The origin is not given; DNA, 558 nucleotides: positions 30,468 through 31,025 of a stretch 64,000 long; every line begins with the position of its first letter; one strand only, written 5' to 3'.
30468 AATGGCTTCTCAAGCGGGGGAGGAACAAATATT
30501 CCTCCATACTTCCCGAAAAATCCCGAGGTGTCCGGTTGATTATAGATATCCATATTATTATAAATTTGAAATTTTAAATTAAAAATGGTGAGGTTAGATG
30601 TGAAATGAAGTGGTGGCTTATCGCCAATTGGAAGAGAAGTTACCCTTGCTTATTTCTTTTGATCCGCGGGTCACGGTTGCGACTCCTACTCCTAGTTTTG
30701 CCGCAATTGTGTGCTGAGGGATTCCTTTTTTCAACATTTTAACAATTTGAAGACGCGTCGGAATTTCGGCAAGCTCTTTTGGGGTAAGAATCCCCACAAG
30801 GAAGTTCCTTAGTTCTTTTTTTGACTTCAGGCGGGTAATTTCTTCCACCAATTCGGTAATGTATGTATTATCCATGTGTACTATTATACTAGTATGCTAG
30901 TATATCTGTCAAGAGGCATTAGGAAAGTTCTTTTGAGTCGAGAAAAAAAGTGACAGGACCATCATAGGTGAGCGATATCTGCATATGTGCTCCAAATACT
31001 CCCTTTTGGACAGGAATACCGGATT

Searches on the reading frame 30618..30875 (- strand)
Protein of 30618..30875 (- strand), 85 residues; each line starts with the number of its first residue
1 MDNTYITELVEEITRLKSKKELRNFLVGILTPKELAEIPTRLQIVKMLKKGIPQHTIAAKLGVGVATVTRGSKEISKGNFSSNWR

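Call 3: search_protein_families(library=pfam, proteins=[window:30618-30875:-], max_evalue=0.01)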
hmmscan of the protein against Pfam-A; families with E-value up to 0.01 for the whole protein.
window:30618-30875:- (85 aa): 3 families
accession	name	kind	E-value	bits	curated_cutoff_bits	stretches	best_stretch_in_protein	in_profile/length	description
PF01371.25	Trp_repressor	-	1.3e-19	70.5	27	1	7-79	4-77/88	Trp repressor protein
PF13384.12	HTH_23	-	3.2e-06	27.2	24.6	1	38-70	4-36/50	Homeodomain-like domain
PF02796.21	HTH_7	-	0.00085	19.8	23.8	1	43-68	13-38/45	Helix-turn-helix domain of resolvase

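Call 4: search_protein_families(library=ncbifam, proteins=[window:30618-30875:-], max_evalue=0.01)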
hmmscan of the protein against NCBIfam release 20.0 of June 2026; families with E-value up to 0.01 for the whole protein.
window:30618-30875:- (85 aa): 2 families
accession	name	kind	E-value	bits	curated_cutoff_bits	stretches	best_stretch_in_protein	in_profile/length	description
TIGR01321.1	TrpR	equivalog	3.5e-12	46.6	67.25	1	9-76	12-80/94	trp operon repressor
TIGR02531.1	yecD_yerC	hypoth_equivalog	3e-09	37.2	42.2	1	6-79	5-78/88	YerC/YecD family TrpR-related protein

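Call 11: find_homologous_proteins(query=window:30618-30875:-, max_evalue=0.001)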
Query window:30618-30875:- (85 aa): 1149 proteins with E <= 0.001 among 1150 candidates; the best 120 are listed.
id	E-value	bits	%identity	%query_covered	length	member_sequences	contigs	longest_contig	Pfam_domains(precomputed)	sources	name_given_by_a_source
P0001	7.9e-47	174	100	100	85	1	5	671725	PF01371.26,PF13384.13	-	-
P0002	4.1e-45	168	96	100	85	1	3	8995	PF01371.26,PF13384.13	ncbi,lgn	-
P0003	4.3e-36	140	81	100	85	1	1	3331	PF01371.26,PF13384.13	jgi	-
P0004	1.7e-34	135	81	100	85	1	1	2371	PF01371.26,PF13384.13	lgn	-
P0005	2.4e-34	134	78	100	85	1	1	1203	PF01371.26,PF13384.13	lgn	-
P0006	3.8e-33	130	73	100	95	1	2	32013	PF01371.26,PF13384.13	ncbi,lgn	-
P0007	1.5e-30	122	73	99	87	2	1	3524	PF01371.26,PF13384.13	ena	-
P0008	7.0e-30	120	71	100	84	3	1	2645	PF01371.26,PF13384.13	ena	-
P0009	9.8e-30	120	67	100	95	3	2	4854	PF01371.26,PF13384.13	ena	-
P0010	1.2e-29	119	69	100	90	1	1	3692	PF01371.26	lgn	-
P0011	1.3e-29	119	71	100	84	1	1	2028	PF01371.26,PF13384.13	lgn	-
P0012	1.8e-29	119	71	100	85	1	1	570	PF01371.26,PF13384.13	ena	-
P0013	2.5e-29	118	71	100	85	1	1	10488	PF01371.26,PF13384.13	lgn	-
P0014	2.8e-29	118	69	100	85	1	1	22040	PF01371.26,PF13384.13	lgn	-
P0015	3.5e-29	118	67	100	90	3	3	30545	PF01371.26,PF13384.13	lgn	-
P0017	4.2e-29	118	71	100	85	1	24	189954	PF01371.26,PF13384.13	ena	-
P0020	7.6e-29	117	68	100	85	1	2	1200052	PF01371.26,PF13384.13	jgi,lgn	jgi:TrpR family trp operon transcriptional repressor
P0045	1.3e-27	113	67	100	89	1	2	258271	PF01371.26,PF13384.13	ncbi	-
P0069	6.3e-27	111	67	100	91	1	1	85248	PF01371.26,PF13384.13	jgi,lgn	-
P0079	1.3e-26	110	63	100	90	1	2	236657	PF01371.26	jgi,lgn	jgi:TrpR family trp operon transcriptional repressor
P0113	5.9e-26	108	69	92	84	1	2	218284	PF01371.26,PF13384.13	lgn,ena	-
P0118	6.3e-26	108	63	100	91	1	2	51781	PF01371.26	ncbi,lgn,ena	-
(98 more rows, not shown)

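Call 12: find_related_loci(query=window:30618-30875:-, collection=genome_contigs, flank=4000)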
Query window:30618-30875:- (85 aa) in genome_contigs; peptide patterns used: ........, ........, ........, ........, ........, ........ (x = any residue, [..] = any of these).
600 stretches matched a pattern (row limit reached: there are more); 16 encode a relative of the query (tblastn E <= 1e-3); 16 distinct loci.
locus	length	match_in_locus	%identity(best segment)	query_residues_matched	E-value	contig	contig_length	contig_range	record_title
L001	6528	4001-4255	96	1-85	5e-52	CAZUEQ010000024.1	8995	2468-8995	MAG TPA_asm: uncultured Gammaproteobacteria bacterium isolate SRP170004_co1_204 genome assembly, contig: NODE_12589_leng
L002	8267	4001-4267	67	1-85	1e-34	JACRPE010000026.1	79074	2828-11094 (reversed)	MAG: Candidatus Roizmanbacteria bacterium isolate NC_groundwater_1979_Pr3_S-0.2um_40_30 scaffold_764851, whole genome sh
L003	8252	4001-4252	66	1-85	3e-34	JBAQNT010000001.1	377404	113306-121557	MAG: Microgenomates group bacterium isolate MFD12002_ilm_asm_bin4 k127_11731, whole genome shotgun sequence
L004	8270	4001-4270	64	1-85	4e-34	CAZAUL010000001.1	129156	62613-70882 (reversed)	MAG TPA_asm: uncultured Gammaproteobacteria bacterium isolate SRP329715_co1_185 genome assembly, contig: NODE_130_length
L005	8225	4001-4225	71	8-82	1e-32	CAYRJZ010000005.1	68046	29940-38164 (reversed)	MAG TPA_asm: uncultured Gammaproteobacteria bacterium isolate SRP170004_co1_576 genome assembly, contig: NODE_459_length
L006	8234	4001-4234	64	3-80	3e-31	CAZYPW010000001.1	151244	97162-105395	MAG TPA_asm: uncultured Gammaproteobacteria bacterium isolate binchicken_co38_269 genome assembly, contig: NODE_276_leng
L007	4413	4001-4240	61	1-80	7e-31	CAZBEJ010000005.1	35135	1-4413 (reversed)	MAG TPA_asm: uncultured Gammaproteobacteria bacterium isolate SRP271791_co2_58 genome assembly, contig: NODE_196_length_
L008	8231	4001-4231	68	6-82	1e-30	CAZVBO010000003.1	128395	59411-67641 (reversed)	MAG TPA_asm: uncultured Pseudomonadales bacterium isolate SRP304446_co1_134 genome assembly, contig: NODE_55_length_1283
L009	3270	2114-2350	67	2-80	3e-30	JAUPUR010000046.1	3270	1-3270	MAG: Patescibacteria group bacterium isolate erpe_2018_sw_18hr_WHONDRS-SW48-000091_B_bin.71 scaffold_274344, whole genom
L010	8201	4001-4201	75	16-82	7e-30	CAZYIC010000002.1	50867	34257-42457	MAG TPA_asm: uncultured Gammaproteobacteria bacterium isolate binchicken_co38_456 genome assembly, contig: NODE_1494_len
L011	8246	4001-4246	60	1-82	2e-29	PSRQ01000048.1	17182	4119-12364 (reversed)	MAG: Candidatus Cerribacteria bacterium 'Amazon FNV 2010 28 9' contig_75_14606559_length_17182_multi_3_in_0_out_1, whole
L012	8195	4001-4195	75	16-80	2e-29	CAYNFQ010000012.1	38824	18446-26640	MAG TPA_asm: uncultured Gammaproteobacteria bacterium isolate binchicken_co110_279 genome assembly, contig: NODE_2408_le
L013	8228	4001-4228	57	5-80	2e-26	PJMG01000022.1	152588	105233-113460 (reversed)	MAG: Candidatus Levyibacteriota bacterium isolate Amazon_FNV_2010_10_8_1 contig_75_22851523_length_152588_multi_4_in_0_o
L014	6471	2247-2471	64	6-80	2e-26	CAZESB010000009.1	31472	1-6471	MAG TPA_asm: uncultured Pseudomonadales bacterium isolate SRP193661_co1_63 genome assembly, contig: NODE_1470_length_314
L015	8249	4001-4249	51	2-81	5e-21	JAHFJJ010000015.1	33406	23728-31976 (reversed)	MAG: Candidatus Doudnabacteria bacterium isolate nzgw383 NODE_1317_length_33407_cov_3.990717, whole genome shotgun seque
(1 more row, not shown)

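Call 17: search_solved_structures(query=window:30618-30875:-, max_evalue=1, show_alignments=4)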
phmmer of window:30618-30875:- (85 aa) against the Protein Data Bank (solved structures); distinct sequences matched with E-value up to 1: 30.
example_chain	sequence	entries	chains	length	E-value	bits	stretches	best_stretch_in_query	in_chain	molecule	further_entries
3kor_A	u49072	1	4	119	3.3e-07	33.7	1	6-80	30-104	Possible Trp repressor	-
6f7f_B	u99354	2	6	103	1.7e-05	28.3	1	28-76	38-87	Trp operon repressor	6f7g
1rcs_A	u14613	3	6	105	1.7e-05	28.2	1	28-76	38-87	TRP REPRESSOR | HOLO TRP REPRESSOR | APO TRP REPRESSOR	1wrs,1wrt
1trr_A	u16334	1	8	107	1.8e-05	28.2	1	28-76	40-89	PROTEIN (TRP REPRESSOR)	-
1co0_A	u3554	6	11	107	1.8e-05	28.2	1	28-76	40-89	TRP OPERON REPRESSOR | TRP REPRESSOR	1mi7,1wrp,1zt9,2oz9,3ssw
1tro_A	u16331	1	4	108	1.8e-05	28.1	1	28-76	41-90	PROTEIN (TRP REPRESSOR)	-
3wrp_A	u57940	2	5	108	1.8e-05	28.1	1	28-76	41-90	TRP REPRESSOR | Trp operon repressor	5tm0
6ejw_A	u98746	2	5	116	2e-05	28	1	28-76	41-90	Trp operon repressor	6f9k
1jhg_A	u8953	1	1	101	2.1e-05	27.9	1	28-76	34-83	TRP OPERON REPRESSOR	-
3frw_A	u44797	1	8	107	2.2e-05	27.9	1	6-80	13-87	Putative Trp repressor protein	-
6st7_A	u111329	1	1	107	2.6e-05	27.7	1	28-76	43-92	Trp operon repressor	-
6st6_A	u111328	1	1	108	2.6e-05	27.6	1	28-76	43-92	Trp operon repressor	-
7os9_AA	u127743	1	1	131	3e-05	27.5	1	28-76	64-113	Trp operon repressor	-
6fal_A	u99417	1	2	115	3.1e-05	27.4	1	28-75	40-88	Trp operon repressor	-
6ejz_A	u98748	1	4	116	3.2e-05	27.4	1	28-75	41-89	Trp operon repressor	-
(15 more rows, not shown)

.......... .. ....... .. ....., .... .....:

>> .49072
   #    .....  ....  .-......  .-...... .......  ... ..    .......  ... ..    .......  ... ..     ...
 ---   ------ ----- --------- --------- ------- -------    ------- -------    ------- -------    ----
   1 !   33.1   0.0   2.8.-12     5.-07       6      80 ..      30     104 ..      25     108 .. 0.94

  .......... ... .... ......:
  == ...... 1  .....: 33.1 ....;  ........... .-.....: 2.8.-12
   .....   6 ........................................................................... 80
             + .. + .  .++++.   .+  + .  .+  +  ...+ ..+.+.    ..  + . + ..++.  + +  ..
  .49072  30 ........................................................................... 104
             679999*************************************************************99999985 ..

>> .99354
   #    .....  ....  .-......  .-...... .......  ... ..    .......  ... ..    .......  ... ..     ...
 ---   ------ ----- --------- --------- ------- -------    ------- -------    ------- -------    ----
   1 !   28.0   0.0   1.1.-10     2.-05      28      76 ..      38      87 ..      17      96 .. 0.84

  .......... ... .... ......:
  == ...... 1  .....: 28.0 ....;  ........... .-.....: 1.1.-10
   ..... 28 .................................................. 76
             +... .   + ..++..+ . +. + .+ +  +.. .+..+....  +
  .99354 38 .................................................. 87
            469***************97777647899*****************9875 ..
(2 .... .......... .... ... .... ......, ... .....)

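Call 25: find_encoding_contigs(protein=P0020, flank=5000, max_places=3)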
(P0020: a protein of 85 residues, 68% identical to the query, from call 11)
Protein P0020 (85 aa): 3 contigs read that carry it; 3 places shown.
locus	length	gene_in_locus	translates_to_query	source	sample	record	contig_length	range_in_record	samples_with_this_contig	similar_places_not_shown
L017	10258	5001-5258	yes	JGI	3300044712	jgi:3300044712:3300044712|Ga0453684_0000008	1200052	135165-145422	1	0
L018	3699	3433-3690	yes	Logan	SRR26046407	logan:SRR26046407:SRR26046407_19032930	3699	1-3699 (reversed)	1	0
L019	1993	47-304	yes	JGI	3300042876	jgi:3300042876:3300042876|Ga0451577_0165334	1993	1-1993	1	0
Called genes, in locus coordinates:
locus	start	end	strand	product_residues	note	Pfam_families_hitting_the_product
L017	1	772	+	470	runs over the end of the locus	PF00133:tRNA-synt_1, PF01406:tRNA-synt_1e (weak), PF01921:tRNA-synt_1f (faint), PF09334:tRNA-synt_1g, PF00133:tRNA-synt_1, PF01406:tRNA-synt_1e (weak)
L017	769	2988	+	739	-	PF00912:Transgly, PF00905:Transpeptidase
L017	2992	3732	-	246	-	PF00535:Glycos_transf_2, PF10111:Glyco_tranf_2_2, PF13506:Glyco_transf_21 (weak), PF13641:Glyco_tranf_2_3, PF13632:Glyco_trans_2_3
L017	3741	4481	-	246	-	PF01988:VIT1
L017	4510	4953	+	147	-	-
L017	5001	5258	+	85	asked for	PF01371:Trp_repressor, PF13384:HTH_23 (weak)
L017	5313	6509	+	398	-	PF00291:PALP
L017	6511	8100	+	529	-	-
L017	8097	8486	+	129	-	-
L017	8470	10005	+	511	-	PF04073:tRNA_edit, PF00579:tRNA-synt_1b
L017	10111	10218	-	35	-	-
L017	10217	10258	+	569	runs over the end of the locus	PF01757:Acyl_transf_3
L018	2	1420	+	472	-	?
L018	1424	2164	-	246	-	PF00535:Glycos_transf_2, PF10111:Glyco_tranf_2_2, PF13506:Glyco_transf_21 (weak), PF13641:Glyco_tranf_2_3, PF13632:Glyco_trans_2_3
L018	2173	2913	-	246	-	PF01988:VIT1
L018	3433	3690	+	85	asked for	PF01371:Trp_repressor, PF13384:HTH_23 (weak)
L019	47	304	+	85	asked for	PF01371:Trp_repressor, PF13384:HTH_23 (weak)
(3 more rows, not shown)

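Call 26: find_encoding_contigs(protein=P0079, flank=5000, max_places=3)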
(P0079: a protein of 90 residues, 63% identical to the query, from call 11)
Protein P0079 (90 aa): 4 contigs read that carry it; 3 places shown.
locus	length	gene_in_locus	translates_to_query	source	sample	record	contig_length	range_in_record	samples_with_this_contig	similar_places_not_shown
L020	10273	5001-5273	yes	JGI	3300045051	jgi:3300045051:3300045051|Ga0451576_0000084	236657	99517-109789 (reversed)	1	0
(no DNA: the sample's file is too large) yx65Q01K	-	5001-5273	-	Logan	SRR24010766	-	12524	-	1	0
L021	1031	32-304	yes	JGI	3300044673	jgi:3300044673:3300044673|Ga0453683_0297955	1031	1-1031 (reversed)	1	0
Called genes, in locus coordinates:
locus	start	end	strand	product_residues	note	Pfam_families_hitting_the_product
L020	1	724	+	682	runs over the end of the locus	PF00912:Transgly, PF00905:Transpeptidase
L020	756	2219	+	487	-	PF01523:PmbA_TldD_1st, PF19290:PmbA_TldD_2nd (weak), PF19289:PmbA_TldD_3rd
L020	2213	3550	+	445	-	PF01523:PmbA_TldD_1st, PF19290:PmbA_TldD_2nd (weak), PF19289:PmbA_TldD_3rd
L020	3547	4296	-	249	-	PF01988:VIT1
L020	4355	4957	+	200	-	-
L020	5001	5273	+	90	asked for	PF01371:Trp_repressor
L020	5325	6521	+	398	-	PF00291:PALP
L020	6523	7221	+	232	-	PF13673:Acetyltransf_10 (weak), PF00583:Acetyltransf_1, PF13508:Acetyltransf_7 (weak)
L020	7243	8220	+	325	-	PF00579:tRNA-synt_1b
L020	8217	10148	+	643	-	PF01757:Acyl_transf_3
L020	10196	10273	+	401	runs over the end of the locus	PF05496:RuvB_N, PF13191:AAA_16 (faint), PF13401:AAA_22 (faint), PF00004:AAA, PF07728:AAA_5 (faint), PF13173:AAA_14 (weak), PF16193:AAA_assoc_2, PF12002:MgsA_C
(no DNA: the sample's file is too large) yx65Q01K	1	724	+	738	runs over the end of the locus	PF00912:Transgly, PF00905:Transpeptidase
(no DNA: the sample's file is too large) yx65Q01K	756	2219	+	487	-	PF01523:PmbA_TldD_1st, PF19290:PmbA_TldD_2nd (weak), PF19289:PmbA_TldD_3rd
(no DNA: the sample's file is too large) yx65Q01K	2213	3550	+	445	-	PF01523:PmbA_TldD_1st, PF19290:PmbA_TldD_2nd (weak), PF19289:PmbA_TldD_3rd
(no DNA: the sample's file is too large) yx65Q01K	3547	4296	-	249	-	PF01988:VIT1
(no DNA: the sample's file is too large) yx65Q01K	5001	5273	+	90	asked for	PF01371:Trp_repressor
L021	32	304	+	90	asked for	PF01371:Trp_repressor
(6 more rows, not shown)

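Call 27: find_encoding_contigs(protein=P0113, flank=5000, max_places=3)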
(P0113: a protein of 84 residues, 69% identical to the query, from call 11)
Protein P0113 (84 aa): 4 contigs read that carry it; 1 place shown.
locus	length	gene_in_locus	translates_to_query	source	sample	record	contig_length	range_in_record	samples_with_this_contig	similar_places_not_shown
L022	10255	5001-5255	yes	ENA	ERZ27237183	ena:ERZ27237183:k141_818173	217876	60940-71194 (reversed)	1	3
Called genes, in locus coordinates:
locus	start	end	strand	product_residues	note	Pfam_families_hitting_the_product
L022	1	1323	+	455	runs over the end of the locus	-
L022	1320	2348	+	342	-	PF13439:Glyco_transf_4, PF00534:Glycos_transf_1, PF13692:Glyco_trans_1_4, PF13524:Glyco_trans_1_2 (weak)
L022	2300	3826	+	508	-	-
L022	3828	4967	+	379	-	PF13439:Glyco_transf_4, PF20706:GT4-conflict, PF00534:Glycos_transf_1, PF13692:Glyco_trans_1_4, PF13524:Glyco_trans_1_2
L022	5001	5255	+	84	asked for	PF01371:Trp_repressor, PF13384:HTH_23 (weak)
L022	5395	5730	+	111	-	-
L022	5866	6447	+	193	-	PF25087:GMPPB_C (faint), PF00132:Hexapep, PF14602:Hexapep_2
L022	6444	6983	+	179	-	-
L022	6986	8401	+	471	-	PF04932:Wzy_C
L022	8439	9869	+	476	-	PF13231:PMT_2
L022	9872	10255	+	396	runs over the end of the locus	PF13439:Glyco_transf_4, PF00534:Glycos_transf_1, PF13692:Glyco_trans_1_4, PF13524:Glyco_trans_1_2 (weak)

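Call 28: find_encoding_contigs(protein=P0045, flank=5000, max_places=2)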
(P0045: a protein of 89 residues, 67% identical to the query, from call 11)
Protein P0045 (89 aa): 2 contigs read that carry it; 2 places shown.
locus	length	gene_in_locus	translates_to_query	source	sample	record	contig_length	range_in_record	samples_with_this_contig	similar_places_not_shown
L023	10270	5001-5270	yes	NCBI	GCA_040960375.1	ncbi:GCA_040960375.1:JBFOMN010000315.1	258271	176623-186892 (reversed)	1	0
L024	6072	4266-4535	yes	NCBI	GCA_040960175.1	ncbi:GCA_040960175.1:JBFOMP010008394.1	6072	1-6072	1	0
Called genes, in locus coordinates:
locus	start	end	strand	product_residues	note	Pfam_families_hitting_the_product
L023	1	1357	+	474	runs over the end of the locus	PF00133:tRNA-synt_1, PF01406:tRNA-synt_1e, PF09334:tRNA-synt_1g, PF01921:tRNA-synt_1f (faint), PF09334:tRNA-synt_1g, PF00133:tRNA-synt_1, PF01406:tRNA-synt_1e (weak)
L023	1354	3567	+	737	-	PF00912:Transgly, PF00905:Transpeptidase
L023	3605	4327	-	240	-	PF01988:VIT1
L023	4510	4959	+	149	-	-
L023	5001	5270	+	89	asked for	PF01371:Trp_repressor, PF13384:HTH_23 (weak)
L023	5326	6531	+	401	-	PF00291:PALP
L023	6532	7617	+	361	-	PF00579:tRNA-synt_1b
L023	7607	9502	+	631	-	PF01757:Acyl_transf_3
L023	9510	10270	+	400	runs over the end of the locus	PF01078:Mg_chelatase (faint), PF05496:RuvB_N, PF00004:AAA, PF07728:AAA_5 (faint), PF16193:AAA_assoc_2, PF12002:MgsA_C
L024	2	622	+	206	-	?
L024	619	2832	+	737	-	PF00912:Transgly, PF00905:Transpeptidase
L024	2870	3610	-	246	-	PF01988:VIT1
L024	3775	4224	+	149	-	-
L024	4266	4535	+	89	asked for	PF01371:Trp_repressor, PF13384:HTH_23 (weak)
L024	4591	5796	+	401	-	PF00291:PALP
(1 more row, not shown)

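Call 29: find_encoding_contigs(protein=P0069, flank=5000, max_places=2)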
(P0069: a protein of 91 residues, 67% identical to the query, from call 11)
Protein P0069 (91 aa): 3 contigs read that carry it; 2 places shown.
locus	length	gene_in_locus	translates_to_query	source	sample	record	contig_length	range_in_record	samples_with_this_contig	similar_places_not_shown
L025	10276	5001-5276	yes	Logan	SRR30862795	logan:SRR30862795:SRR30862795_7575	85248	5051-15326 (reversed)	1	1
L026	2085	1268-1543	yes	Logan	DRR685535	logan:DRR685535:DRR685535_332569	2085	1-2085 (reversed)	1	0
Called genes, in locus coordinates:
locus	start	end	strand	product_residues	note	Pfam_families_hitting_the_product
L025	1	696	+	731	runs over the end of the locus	PF00912:Transgly, PF00905:Transpeptidase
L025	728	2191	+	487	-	PF01523:PmbA_TldD_1st, PF19290:PmbA_TldD_2nd (weak), PF19289:PmbA_TldD_3rd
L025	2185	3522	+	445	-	PF01523:PmbA_TldD_1st, PF19289:PmbA_TldD_3rd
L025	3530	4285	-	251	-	PF01988:VIT1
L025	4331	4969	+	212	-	-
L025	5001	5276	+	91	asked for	PF01371:Trp_repressor, PF13384:HTH_23 (weak)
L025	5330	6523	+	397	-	PF00291:PALP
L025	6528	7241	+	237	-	PF00583:Acetyltransf_1 (weak)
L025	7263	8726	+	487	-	PF04073:tRNA_edit, PF00579:tRNA-synt_1b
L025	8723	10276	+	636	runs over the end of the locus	PF01757:Acyl_transf_3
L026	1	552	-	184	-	?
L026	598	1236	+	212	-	-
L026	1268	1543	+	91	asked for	PF01371:Trp_repressor, PF13384:HTH_23 (weak)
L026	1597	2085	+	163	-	?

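Call 30: find_encoding_contigs(protein=P0118, flank=5000, max_places=2)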
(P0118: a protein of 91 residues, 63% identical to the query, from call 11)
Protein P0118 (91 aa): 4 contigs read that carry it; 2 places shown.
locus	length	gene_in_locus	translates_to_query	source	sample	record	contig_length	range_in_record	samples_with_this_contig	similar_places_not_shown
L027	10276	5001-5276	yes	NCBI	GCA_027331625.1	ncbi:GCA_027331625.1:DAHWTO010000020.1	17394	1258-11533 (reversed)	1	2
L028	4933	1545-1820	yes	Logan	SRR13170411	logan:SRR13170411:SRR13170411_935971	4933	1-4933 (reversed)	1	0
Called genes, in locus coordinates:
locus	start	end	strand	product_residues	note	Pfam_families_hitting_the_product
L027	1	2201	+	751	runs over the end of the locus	PF00912:Transgly, PF00905:Transpeptidase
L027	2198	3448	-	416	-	PF00764:Arginosuc_synth, PF20979:Arginosuc_syn_C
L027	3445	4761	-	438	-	PF00206:Lyase_1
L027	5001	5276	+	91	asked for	PF01371:Trp_repressor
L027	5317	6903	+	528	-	-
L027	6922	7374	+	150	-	-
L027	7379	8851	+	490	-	PF04073:tRNA_edit, PF00579:tRNA-synt_1b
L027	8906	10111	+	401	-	PF05496:RuvB_N, PF13191:AAA_16 (faint), PF20720:nSTAND3 (faint), PF00004:AAA, PF07728:AAA_5 (weak), PF13173:AAA_14 (weak), PF16193:AAA_assoc_2, PF12002:MgsA_C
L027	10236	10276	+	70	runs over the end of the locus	PF11680:DUF3276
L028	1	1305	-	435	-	?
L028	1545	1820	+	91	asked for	PF01371:Trp_repressor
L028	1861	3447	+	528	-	-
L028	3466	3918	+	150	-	-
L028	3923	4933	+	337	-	?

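Call 31: find_encoding_contigs(protein=P0017, flank=5000, max_places=2)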
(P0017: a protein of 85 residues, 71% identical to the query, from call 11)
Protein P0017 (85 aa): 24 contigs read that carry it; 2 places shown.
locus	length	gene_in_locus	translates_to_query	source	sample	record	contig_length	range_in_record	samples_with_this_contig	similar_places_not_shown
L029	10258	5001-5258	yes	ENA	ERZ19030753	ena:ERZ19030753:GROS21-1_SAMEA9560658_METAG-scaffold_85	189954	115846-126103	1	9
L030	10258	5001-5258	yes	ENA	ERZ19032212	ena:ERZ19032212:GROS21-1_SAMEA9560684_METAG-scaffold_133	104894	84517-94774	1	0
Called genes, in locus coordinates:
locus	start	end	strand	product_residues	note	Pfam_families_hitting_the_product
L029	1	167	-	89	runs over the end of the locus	PF00312:Ribosomal_S15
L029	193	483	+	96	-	-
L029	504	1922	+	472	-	PF00133:tRNA-synt_1, PF01406:tRNA-synt_1e, PF01921:tRNA-synt_1f (faint), PF09334:tRNA-synt_1g, PF00133:tRNA-synt_1, PF01406:tRNA-synt_1e (weak)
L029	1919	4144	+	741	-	PF00912:Transgly, PF00905:Transpeptidase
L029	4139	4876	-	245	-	PF01988:VIT1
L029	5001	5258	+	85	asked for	PF01371:Trp_repressor, PF13384:HTH_23 (weak)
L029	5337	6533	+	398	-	PF00291:PALP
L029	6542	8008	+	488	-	PF04073:tRNA_edit, PF00579:tRNA-synt_1b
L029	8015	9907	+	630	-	PF01757:Acyl_transf_3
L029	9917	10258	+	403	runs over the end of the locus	PF01078:Mg_chelatase (faint), PF05496:RuvB_N, PF13173:AAA_14 (weak), PF13191:AAA_16 (faint), PF00004:AAA, PF07728:AAA_5 (weak), PF16193:AAA_assoc_2, PF12002:MgsA_C, +1 more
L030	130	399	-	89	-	PF00312:Ribosomal_S15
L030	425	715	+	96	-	-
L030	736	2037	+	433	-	-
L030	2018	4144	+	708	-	PF00912:Transgly, PF00905:Transpeptidase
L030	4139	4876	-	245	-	PF01988:VIT1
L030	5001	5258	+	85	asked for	PF01371:Trp_repressor, PF13384:HTH_23 (weak)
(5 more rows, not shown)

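Call 33: search_protein_families(library=pfam, proteins=[L008:759-3368:+, L008:3365-3961:+, L011:2714-3358:+, L011:3361-3993:+, L005:4485-5546:+, L005:5549-6172:+, L010:4240-5976:+, L017:6511-8100:+, L027:5317-6903:+, L012:4682-5386:+], max_evalue=0.01)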
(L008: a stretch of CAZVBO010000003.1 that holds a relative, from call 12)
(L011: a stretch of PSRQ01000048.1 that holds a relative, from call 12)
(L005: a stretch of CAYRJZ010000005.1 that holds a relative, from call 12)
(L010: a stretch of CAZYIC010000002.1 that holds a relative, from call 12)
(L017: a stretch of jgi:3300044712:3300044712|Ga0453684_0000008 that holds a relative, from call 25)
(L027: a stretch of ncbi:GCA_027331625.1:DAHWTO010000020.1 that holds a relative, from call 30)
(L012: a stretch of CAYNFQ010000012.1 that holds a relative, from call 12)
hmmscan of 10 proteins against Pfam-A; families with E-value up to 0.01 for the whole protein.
L008:759-3368:+ (869 aa): 2 families
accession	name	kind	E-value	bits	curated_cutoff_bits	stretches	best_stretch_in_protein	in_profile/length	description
PF01326.24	PPDK_N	-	4.1e-37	128.6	27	2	78-270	86-313/328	Pyruvate phosphate dikinase, AMP/ATP-binding domain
PF00391.29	PEP-utilizers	-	5.3e-07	29.6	23.1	1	796-858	6-70/72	PEP-utilising enzyme, mobile domain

L008:3365-3961:+ (198 aa): 1 family
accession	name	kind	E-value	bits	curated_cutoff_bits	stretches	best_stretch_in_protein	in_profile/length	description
PF00300.27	His_Phos_1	-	2.6e-11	44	21.7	1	55-165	43-154/194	Histidine phosphatase superfamily (branch 1)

L011:2714-3358:+ (214 aa): 0 families

L011:3361-3993:+ (210 aa): 1 family
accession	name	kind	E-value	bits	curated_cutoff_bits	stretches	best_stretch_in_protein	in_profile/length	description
PF24827.1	AstE_AspA_cat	-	2.3e-09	37.5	25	1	4-110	5-140/192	Succinylglutamate desuccinylase/Aspartoacylase catalytic domain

L005:4485-5546:+ (353 aa): 0 families

L005:5549-6172:+ (207 aa): 1 family
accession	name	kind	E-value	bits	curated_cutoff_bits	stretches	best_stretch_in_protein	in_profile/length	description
PF00300.27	His_Phos_1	-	2.8e-05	24.3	21.7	1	54-173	44-167/194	Histidine phosphatase superfamily (branch 1)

L010:4240-5976:+ (578 aa): 2 families
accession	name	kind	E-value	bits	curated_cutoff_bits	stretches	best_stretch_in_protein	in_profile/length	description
PF00425.24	Chorismate_bind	-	3.7e-85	286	27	1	305-563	2-257/257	chorismate binding enzyme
PF04715.19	Anth_synt_I_N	-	2.6e-28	99.4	23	1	88-247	2-139/140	Anthranilate synthase component I, N terminal region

L017:6511-8100:+ (529 aa): 0 families

L027:5317-6903:+ (528 aa): 0 families

L012:4682-5386:+ (234 aa): 2 families
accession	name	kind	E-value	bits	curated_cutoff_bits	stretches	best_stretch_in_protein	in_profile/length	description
PF01177.27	Asp_Glu_race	-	3.4e-34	118.9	31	1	10-221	3-210/211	Asp/Glu/Hydantoin racemase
PF25569.1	TPR_ZFYVE26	-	0.0018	19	27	1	22-120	24-116/123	ZFYVE26-like, TPR repeats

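Call 34: predict_structure(alignment_id=A1)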
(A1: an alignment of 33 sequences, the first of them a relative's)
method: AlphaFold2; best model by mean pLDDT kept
length: 85 residues; sequences in the alignment: 33
mean_pLDDT: 92.5   pTM: 0.76
mean pLDDT of the five models: 92.5, 91.5, 91.3, 90.3, 84.5
residues with pLDDT >= 90: 74; 70-90: 7; 50-70: 3; < 50: 1
segments of 3 or more residues with pLDDT < 50: none
pLDDT, mean of each block of 10 residues (from residue 1): 88 96 97 96 94 97 95 91 65
secondary structure, 60 per line:
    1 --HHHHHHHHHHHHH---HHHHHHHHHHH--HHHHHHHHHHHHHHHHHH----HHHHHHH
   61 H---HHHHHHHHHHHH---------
elements in order: H3-15 H19-29 H32-49 H54-61 H65-76
